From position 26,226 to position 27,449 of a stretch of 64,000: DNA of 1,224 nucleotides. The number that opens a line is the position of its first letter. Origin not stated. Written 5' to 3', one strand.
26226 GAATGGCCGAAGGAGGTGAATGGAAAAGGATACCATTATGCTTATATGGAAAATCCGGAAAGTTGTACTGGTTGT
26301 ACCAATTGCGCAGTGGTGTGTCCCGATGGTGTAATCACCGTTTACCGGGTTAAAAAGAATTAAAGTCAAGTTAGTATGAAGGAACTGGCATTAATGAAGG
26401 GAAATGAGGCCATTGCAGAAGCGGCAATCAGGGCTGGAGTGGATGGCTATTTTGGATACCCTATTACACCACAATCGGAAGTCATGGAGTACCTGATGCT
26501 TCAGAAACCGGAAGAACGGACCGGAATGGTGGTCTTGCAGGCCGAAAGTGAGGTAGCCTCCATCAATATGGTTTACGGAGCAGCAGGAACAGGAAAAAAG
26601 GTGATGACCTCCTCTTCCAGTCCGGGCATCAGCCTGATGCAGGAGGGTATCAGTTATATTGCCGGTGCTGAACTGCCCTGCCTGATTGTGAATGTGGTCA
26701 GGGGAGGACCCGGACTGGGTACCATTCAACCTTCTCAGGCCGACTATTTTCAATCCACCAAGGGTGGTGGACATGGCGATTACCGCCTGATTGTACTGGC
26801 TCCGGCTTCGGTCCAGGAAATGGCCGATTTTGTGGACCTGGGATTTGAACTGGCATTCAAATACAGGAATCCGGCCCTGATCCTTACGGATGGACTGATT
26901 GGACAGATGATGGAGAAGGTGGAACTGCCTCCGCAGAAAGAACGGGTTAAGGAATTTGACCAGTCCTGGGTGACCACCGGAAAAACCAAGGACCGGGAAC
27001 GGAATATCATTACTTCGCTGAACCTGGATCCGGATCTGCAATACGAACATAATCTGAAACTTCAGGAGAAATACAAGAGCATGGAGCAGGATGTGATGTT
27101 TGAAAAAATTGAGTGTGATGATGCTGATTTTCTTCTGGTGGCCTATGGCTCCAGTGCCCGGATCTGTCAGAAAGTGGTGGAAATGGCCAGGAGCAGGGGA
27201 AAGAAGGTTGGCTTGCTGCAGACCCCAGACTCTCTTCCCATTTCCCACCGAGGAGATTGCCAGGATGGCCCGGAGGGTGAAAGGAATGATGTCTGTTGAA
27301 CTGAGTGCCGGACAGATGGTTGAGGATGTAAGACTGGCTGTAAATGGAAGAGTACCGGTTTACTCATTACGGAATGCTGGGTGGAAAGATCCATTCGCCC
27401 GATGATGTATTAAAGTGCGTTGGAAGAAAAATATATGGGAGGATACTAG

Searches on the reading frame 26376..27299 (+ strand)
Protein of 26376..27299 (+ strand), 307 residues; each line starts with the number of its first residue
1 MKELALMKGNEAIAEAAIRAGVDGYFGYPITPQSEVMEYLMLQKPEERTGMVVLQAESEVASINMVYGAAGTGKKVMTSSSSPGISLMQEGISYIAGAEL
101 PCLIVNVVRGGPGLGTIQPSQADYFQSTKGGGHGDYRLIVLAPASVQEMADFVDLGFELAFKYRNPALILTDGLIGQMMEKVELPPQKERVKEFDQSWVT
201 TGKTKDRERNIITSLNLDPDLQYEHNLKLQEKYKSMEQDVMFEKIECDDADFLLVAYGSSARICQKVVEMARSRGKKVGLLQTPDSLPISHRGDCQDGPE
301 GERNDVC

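Call 42: search_protein_families(library=ncbifam, proteins=[window:26376-27299:+], max_evalue=0.00001)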
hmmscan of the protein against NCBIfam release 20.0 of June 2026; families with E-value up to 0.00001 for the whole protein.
window:26376-27299:+ (307 aa): 13 families
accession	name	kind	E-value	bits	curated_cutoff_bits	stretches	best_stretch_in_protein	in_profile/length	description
NF005507.0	PRK07119.1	subfamily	5.4e-135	449.7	399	1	3-282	3-279/352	3-methyl-2-oxobutanoate dehydrogenase subunit VorB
NF006412.0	PRK08659.1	equivalog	4.8e-72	243.2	411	2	2-196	3-194/378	2-oxoacid:acceptor oxidoreductase subunit alpha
TIGR03710.1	OAFO_sf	subfamily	2.4e-58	198.1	482.75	1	4-201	193-387/561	2-oxoacid:acceptor oxidoreductase subunit alpha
NF007206.0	PRK09627.1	equivalog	2.3e-50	171.6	579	2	6-204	5-201/375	2-oxoglutarate synthase subunit alpha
NF041170.1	Oxoac_fdxalpha_Archa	equivalog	1.6e-34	119.3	800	1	5-209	236-448/636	2-oxoacid:ferredoxin oxidoreductase subunit alpha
NF040682.1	PorA_Arch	equivalog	1.1e-25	90.4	550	1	4-282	3-293/387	pyruvate synthase subunit PorA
NF006232.0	PRK08366.1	equivalog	9.9e-22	77.1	646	1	7-280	10-294/394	2-ketoisovalerate ferredoxin oxidoreductase subunit alpha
NF045764.1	PhenlGlyoxDHPadG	equivalog_domain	2.6e-18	65.7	700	1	6-188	4-183/398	NADH-dependent phenylglyoxylate dehydrogenase subunit alpha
NF007201.0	PRK09622.1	equivalog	1.1e-17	64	590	1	2-282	8-300/405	2-oxoacid:ferredoxin oxidoreductase subunit alpha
NF006233.0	PRK08367.1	equivalog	2.4e-17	62.9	625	1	5-282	5-294/394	pyruvate ferredoxin oxidoreductase subunit alpha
TIGR03336.1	IOR_alpha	equivalog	1.6e-16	59.8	650.9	1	5-280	3-258/595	indolepyruvate ferredoxin oxidoreductase subunit alpha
NF045791.1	OxalOxredalpha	equivalog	1.2e-14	54.2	500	1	6-282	6-294/395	oxalate oxidoreductase subunit alpha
TIGR02176.1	pyruv_ox_red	equivalog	5.6e-10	37.7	911.35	1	5-282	2-297/1167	pyruvate:ferredoxin (flavodoxin) oxidoreductase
